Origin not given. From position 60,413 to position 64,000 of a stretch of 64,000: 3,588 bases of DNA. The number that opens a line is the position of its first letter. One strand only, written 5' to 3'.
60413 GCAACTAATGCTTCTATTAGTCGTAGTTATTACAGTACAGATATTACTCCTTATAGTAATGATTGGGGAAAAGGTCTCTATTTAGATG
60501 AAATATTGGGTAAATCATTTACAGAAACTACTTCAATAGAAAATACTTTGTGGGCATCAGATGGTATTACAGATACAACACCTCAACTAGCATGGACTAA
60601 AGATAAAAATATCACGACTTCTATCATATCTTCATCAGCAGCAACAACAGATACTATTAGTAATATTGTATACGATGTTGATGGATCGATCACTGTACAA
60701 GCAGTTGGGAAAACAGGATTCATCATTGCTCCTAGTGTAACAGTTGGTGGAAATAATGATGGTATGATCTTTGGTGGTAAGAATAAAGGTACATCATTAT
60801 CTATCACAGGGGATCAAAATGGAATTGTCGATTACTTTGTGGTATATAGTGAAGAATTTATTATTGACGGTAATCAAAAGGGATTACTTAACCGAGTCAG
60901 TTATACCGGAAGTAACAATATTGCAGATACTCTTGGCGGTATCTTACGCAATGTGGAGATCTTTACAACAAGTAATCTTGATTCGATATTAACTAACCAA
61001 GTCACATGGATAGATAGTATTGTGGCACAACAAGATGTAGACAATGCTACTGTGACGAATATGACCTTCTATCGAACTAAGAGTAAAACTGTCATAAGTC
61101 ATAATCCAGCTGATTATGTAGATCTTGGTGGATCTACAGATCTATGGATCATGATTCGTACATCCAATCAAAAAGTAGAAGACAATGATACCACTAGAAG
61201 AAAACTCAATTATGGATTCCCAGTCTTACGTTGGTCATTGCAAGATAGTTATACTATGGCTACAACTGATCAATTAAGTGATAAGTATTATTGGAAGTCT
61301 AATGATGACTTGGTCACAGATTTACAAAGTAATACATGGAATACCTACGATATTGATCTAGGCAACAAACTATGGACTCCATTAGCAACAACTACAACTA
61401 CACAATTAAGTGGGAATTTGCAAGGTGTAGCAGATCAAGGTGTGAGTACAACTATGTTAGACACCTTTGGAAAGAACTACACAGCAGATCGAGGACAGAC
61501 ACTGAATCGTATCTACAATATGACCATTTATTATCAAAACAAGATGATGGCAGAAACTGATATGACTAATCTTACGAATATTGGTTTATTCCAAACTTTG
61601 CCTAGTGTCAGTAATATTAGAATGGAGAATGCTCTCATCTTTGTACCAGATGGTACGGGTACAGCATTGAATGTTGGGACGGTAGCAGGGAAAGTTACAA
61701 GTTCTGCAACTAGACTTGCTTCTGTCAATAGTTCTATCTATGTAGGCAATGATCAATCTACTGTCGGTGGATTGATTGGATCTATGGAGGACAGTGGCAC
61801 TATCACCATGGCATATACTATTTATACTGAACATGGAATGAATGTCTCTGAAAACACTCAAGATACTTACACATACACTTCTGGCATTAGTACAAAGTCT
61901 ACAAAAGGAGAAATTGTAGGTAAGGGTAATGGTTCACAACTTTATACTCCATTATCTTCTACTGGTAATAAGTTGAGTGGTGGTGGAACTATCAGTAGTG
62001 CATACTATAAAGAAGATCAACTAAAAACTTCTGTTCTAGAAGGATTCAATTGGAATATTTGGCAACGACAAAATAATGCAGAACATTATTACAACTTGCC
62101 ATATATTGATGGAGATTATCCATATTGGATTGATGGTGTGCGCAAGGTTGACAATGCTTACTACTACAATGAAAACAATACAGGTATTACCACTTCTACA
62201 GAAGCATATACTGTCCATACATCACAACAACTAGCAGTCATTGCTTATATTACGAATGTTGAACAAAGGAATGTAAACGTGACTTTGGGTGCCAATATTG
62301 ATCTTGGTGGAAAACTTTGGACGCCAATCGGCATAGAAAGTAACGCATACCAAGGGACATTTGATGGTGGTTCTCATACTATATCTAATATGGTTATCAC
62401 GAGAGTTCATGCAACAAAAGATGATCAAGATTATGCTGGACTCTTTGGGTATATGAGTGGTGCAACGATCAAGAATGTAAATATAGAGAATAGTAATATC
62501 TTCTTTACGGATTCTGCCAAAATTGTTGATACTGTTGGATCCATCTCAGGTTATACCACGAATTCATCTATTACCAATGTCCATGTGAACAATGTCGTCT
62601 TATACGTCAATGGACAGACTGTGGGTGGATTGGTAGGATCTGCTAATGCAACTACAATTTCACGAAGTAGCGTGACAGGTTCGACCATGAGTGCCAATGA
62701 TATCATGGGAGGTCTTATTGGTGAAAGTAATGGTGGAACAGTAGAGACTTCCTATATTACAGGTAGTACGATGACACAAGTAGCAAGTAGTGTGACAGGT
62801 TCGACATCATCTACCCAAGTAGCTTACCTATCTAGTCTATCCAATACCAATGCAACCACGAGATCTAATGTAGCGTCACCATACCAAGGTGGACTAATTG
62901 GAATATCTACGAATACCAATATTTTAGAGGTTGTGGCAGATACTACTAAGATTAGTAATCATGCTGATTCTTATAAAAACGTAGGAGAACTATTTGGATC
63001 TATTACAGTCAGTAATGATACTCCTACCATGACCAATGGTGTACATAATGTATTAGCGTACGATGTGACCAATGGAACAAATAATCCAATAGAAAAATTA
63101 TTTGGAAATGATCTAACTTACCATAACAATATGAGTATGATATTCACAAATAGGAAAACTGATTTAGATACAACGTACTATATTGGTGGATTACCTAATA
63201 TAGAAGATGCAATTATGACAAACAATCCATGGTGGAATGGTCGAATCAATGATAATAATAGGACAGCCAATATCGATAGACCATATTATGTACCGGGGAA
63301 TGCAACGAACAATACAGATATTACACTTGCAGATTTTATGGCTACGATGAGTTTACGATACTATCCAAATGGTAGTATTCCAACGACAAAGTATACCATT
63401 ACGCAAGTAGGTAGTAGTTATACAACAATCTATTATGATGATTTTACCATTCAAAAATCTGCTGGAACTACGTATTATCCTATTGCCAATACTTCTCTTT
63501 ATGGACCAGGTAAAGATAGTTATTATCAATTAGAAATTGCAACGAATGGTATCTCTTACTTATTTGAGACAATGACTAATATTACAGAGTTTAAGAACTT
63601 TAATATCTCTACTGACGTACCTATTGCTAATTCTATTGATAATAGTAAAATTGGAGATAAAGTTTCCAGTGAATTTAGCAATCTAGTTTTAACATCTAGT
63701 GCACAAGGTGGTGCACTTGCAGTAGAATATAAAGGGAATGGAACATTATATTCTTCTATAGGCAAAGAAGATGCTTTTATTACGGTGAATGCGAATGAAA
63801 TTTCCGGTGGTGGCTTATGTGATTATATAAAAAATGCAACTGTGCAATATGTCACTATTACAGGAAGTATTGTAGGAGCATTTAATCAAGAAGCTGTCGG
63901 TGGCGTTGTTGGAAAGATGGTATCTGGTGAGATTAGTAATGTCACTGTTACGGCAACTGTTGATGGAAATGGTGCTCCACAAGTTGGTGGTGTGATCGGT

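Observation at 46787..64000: A second giant lipoprotein gene that the ORF track misses entirely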

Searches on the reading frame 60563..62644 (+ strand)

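Call 20: search_protein_families(library=pfam, proteins=[window:60563-62644:+], max_evalue=1)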
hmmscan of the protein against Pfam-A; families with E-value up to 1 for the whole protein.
window:60563-62644:+ (694 aa): 1 family
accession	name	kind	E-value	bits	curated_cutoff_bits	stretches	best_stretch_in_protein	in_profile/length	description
PF05342.19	Peptidase_M26_N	-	0.00081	19.1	27.7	1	625-676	203-249/250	M26 IgA1-specific Metallo-endopeptidase N-terminal region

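Call 69: search_protein_families(library=ncbifam, proteins=[window:60563-62644:+], max_evalue=0.01)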
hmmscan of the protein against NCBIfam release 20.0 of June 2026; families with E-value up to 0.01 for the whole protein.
window:60563-62644:+ (694 aa): 0 families

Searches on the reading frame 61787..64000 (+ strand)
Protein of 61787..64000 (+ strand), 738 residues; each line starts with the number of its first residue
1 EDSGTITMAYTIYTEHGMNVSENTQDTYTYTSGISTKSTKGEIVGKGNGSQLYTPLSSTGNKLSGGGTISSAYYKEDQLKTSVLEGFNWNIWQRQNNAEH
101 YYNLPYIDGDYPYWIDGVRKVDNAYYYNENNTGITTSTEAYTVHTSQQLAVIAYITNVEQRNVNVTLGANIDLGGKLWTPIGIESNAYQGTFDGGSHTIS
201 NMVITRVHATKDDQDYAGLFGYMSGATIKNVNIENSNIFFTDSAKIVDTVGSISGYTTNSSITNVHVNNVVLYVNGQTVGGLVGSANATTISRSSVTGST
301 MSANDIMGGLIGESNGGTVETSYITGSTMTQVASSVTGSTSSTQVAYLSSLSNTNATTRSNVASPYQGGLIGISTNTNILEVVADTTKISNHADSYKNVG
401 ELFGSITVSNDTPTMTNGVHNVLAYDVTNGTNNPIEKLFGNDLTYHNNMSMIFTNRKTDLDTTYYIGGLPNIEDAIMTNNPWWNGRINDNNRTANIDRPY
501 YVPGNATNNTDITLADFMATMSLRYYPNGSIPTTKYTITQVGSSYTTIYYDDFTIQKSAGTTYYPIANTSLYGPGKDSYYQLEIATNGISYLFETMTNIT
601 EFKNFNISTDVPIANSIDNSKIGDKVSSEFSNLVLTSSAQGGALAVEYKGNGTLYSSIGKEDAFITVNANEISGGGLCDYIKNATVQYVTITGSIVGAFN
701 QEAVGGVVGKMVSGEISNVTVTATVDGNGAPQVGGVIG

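Call 54: search_solved_structures(query=window:61787-64000:+, max_evalue=1)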
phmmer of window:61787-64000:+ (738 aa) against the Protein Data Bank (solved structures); distinct sequences matched with E-value up to 1: 0.

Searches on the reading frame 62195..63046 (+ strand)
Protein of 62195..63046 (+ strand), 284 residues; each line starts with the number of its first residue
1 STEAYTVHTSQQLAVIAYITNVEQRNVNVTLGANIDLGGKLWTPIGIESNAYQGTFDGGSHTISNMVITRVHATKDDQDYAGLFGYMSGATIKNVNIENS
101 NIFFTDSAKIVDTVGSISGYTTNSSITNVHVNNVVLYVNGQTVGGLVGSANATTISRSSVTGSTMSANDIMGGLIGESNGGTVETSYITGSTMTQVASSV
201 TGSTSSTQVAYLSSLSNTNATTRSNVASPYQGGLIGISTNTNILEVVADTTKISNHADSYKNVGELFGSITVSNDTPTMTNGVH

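Call 109: search_solved_structures(query=A7, max_evalue=1, show_alignments=1)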
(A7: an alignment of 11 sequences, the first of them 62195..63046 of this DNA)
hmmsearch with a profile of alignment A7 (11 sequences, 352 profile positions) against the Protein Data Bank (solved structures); distinct sequences matched with E-value up to 1: 0.

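Call 110: find_homologous_proteins(query=window:62195-63046:+, max_evalue=0.001)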
Query window:62195-63046:+ (284 aa): 46 proteins with E <= 0.001 among 1171 candidates.
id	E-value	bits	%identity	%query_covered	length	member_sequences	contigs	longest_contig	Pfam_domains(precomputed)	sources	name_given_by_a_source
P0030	1.2e-24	106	35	66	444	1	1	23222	PF05342.20,PF07581.18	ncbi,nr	ncbi:MAG: hypothetical protein MJ067_00380, partial [Oscillospiraceae bacterium]|nr:hypothetical pro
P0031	9.1e-22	96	38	55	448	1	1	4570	PF07581.18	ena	-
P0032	1.0e-17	83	35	69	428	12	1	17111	PF07581.18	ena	-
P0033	1.1e-16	79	31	78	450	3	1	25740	PF18962.8,PF07581.18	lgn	-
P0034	2.7e-16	78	33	79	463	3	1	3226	PF18962.8,PF07581.18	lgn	-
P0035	5.3e-16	77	31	65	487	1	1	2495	PF18962.8,PF07581.18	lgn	-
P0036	9.3e-15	73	38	63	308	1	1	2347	PF07581.18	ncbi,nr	ncbi:MAG TPA: hypothetical protein O0X38_07095, partial [Methanocorpusculum sp.]|nr:hypothetical pro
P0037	5.8e-14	71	39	63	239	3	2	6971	PF07581.18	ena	-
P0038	3.1e-13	68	33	65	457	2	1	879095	PF18962.8,PF07581.18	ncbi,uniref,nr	ncbi:GLUG motif-containing protein [Aequorivita marina]|uniref:GLUG motif-containing protein n=1 Tax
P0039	1.9e-12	66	31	99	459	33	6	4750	PF18962.8,PF07581.18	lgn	-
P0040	1.9e-11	62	33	82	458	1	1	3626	PF18962.8,PF07581.18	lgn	-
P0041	2.4e-11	62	29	99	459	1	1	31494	PF18962.8,PF07581.18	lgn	-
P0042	3.3e-11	62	35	61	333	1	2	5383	PF07581.18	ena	-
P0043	3.5e-11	61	29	87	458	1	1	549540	PF18962.8,PF07581.18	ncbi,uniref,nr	ncbi:T9SS type A sorting domain-containing protein [Marixanthomonas spongiae]|uniref:GLUG domain-con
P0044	8.1e-11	60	30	86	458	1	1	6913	PF18962.8,PF07581.18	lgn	-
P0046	1.6e-10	59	33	83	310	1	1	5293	PF07581.18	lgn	-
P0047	1.9e-10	59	31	86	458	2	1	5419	PF18962.8,PF07581.18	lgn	-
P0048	2.6e-10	59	29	94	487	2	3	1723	PF18962.8,PF07581.18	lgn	-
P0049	4.8e-10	58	31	61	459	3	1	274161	PF18962.8,PF07581.18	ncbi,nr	ncbi:T9SS type A sorting domain-containing protein [Aequorivita viscosa]|nr:T9SS type A sorting doma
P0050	5.4e-10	58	32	98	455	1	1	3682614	PF18962.8,PF07581.18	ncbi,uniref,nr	ncbi:T9SS type A sorting domain-containing protein [Aequorivita sp. H23M31]|uniref:T9SS type A sorti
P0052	6.8e-10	57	33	61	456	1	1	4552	PF18962.8,PF07581.18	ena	-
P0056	8.7e-9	54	37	52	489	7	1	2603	PF07581.18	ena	-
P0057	1.1e-8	53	32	63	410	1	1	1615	PF07581.18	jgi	jgi:hypothetical protein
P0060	3.6e-8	52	40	32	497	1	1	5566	PF07581.18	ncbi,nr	ncbi:MAG: hypothetical protein LBO21_02785, partial [Synergistaceae bacterium]|nr:hypothetical prote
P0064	1.8e-7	49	27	87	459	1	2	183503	PF18962.8,PF07581.18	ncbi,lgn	ncbi:MAG: T9SS type A sorting domain-containing protein [Aequorivita sp.]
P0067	5.5e-7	48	43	33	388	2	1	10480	PF07581.18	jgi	jgi:hypothetical protein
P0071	5.0e-6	45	31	62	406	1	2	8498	PF07581.18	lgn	-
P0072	6.7e-6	44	29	82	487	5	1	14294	PF07581.18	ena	-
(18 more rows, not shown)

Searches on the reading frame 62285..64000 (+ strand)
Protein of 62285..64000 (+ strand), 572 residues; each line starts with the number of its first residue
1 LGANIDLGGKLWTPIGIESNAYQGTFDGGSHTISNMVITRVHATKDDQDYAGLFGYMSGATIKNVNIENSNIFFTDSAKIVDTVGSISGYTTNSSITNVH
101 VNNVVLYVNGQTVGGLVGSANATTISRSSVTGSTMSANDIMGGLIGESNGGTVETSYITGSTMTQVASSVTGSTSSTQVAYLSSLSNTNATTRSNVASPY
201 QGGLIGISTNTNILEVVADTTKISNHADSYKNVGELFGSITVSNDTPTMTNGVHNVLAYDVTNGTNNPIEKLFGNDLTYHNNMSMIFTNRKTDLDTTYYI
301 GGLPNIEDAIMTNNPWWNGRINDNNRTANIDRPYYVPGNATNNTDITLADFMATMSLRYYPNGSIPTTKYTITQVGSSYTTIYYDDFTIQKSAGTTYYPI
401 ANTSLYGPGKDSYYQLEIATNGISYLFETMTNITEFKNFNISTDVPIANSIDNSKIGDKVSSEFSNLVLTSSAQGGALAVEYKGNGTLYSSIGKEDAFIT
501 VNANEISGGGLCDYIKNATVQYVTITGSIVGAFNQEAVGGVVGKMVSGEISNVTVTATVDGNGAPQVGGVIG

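Call 20: search_protein_families(library=pfam, proteins=[window:62285-64000:+], max_evalue=1)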
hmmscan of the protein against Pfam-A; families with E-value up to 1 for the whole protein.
window:62285-64000:+ (572 aa): 2 families
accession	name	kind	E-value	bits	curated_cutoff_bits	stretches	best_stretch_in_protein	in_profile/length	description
PF05342.19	Peptidase_M26_N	-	0.00013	21.7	27.7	1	51-102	203-249/250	M26 IgA1-specific Metallo-endopeptidase N-terminal region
PF07581.17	Glug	-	0.0007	20.3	20.5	2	536-559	3-27/28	The GLUG motif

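Call 69: search_protein_families(library=ncbifam, proteins=[window:62285-64000:+], max_evalue=0.01)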
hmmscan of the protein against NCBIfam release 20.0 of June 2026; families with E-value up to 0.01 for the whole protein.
window:62285-64000:+ (572 aa): 0 families
